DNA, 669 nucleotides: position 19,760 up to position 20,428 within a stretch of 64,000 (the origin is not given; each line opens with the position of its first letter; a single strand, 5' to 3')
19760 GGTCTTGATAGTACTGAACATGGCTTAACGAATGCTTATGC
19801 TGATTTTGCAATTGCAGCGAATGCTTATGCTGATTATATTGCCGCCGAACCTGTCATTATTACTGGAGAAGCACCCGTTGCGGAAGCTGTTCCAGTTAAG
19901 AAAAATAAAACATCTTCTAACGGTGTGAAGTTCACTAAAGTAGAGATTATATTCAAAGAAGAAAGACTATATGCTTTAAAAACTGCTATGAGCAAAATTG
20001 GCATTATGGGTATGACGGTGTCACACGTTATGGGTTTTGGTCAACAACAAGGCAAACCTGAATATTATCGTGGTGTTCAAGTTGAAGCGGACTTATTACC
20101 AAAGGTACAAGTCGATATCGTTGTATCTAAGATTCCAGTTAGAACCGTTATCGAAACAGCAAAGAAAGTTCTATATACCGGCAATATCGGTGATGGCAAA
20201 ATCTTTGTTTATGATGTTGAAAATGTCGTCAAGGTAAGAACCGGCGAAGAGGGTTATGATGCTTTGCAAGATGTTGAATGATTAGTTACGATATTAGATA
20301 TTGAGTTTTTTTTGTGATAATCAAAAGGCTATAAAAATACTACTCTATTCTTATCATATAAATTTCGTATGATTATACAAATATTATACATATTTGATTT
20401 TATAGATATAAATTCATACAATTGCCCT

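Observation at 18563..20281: Ammonium transporter and P-II regulator encoded as one polypeptide (Amt-GlnK fusion), with Tyr51 of the T-loop replaced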

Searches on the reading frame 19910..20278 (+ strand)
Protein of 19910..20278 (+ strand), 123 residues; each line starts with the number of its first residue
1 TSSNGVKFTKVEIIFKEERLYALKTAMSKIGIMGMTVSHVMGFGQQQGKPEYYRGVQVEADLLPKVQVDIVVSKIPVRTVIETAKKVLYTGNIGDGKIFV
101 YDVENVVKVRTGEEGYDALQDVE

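Call 5: search_solved_structures(query=window:19910-20278:+, max_evalue=0.001, show_alignments=4)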
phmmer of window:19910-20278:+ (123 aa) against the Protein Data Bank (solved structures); distinct sequences matched with E-value up to 0.001: 41.
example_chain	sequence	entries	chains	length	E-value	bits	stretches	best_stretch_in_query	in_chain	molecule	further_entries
4rx6_A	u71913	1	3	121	9.2e-31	109.4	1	8-119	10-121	Nitrogen regulatory PII-like protein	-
4r25_A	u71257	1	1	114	1.6e-30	108.7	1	9-119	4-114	Nitrogen regulatory PII-like protein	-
2eg1_A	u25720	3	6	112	2.3e-28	101.7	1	9-118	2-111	Nitrogen regulatory protein P-II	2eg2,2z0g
1pil_A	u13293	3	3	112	7.8e-28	100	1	10-115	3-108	SIGNAL TRANSDUCING PROTEIN P2 | PII | Nitrogen regulatory protein P-II 1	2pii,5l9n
2ns1_B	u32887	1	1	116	8.4e-27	96.7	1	11-115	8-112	Nitrogen regulatory protein P-II 2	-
2gnk_A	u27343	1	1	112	8.5e-27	96.6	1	11-115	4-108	PROTEIN (NITROGEN REGULATORY PROTEIN)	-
1gnk_A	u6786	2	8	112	1.2e-26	96.2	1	11-115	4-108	PROTEIN (GLNK) | Nitrogen regulatory protein P-II 2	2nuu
3lf0_A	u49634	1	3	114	7.2e-26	93.7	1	13-119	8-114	Nitrogen regulatory protein P-II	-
3mhy_A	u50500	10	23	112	7.5e-26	93.6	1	13-119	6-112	PII-like protein Pz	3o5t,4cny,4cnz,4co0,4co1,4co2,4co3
3bzq_A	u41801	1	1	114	7.9e-26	93.5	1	14-119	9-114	Nitrogen regulatory protein P-II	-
2gw8_A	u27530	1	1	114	1.2e-25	92.9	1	9-115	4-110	PII signal transduction protein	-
1hwu_A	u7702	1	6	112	1.2e-25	92.9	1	11-118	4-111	PII PROTEIN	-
2j9d_E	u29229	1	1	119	1.3e-25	92.8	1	9-121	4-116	HYPOTHETICAL NITROGEN REGULATORY PII-LIKE PROTEIN MJ0059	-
7p4v_A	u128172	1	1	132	3.1e-25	91.6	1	5-119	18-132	GlnK1 from Methanothermococcus thermolithotrophicus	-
2j9c_A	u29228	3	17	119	3.6e-25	91.4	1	9-120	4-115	HYPOTHETICAL NITROGEN REGULATORY PII-LIKE PROTEIN MJ0059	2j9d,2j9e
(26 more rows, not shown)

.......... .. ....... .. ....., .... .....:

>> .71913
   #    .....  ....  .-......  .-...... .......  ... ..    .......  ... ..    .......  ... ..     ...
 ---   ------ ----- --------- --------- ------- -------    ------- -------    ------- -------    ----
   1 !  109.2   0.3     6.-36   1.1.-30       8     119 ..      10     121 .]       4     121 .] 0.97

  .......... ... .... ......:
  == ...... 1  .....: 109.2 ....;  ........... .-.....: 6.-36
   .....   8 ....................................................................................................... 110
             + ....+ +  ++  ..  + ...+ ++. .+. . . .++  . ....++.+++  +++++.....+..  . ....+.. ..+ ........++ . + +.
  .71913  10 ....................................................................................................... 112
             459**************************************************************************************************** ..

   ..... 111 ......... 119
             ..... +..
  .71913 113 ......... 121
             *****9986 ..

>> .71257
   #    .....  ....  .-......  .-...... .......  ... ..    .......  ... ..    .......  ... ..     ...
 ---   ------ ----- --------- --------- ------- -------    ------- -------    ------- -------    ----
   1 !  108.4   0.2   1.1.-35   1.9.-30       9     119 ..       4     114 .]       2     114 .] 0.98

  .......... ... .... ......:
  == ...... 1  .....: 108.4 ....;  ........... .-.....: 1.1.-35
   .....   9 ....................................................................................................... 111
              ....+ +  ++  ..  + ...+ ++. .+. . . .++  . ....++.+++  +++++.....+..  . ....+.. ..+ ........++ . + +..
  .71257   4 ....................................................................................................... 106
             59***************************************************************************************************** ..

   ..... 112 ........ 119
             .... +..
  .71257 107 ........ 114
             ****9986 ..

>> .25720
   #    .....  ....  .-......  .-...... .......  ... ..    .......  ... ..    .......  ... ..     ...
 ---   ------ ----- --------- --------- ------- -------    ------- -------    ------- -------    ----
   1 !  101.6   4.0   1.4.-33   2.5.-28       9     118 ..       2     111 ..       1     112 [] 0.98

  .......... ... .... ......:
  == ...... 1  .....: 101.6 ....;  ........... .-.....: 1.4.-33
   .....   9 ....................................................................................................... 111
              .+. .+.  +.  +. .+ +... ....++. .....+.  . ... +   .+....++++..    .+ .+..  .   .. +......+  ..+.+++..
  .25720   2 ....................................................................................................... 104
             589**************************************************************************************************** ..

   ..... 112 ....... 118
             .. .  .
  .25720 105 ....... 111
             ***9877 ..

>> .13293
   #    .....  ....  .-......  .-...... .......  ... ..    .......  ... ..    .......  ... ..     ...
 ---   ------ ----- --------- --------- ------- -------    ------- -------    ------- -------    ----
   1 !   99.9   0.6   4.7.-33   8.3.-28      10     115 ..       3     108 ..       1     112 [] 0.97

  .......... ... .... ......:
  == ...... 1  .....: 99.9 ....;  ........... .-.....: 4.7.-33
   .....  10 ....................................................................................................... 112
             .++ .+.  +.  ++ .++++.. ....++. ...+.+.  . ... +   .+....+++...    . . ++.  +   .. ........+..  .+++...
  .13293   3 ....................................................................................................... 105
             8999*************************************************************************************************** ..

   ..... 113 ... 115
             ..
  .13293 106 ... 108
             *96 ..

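Call 6: search_protein_families(library=ncbifam, proteins=[window:19910-20278:+], max_evalue=0.001)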
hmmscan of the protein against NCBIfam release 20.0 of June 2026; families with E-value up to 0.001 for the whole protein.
window:19910-20278:+ (123 aa): 2 families
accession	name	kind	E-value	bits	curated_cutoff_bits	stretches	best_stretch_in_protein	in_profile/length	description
NF008111.0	PRK10858.1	equivalog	1.1e-30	106.3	202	1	9-118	2-111/112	nitrogen regulatory protein P-II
NF007946.0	PRK10665.1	equivalog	6.7e-29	100.9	181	1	11-116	4-109/112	P-II family nitrogen regulator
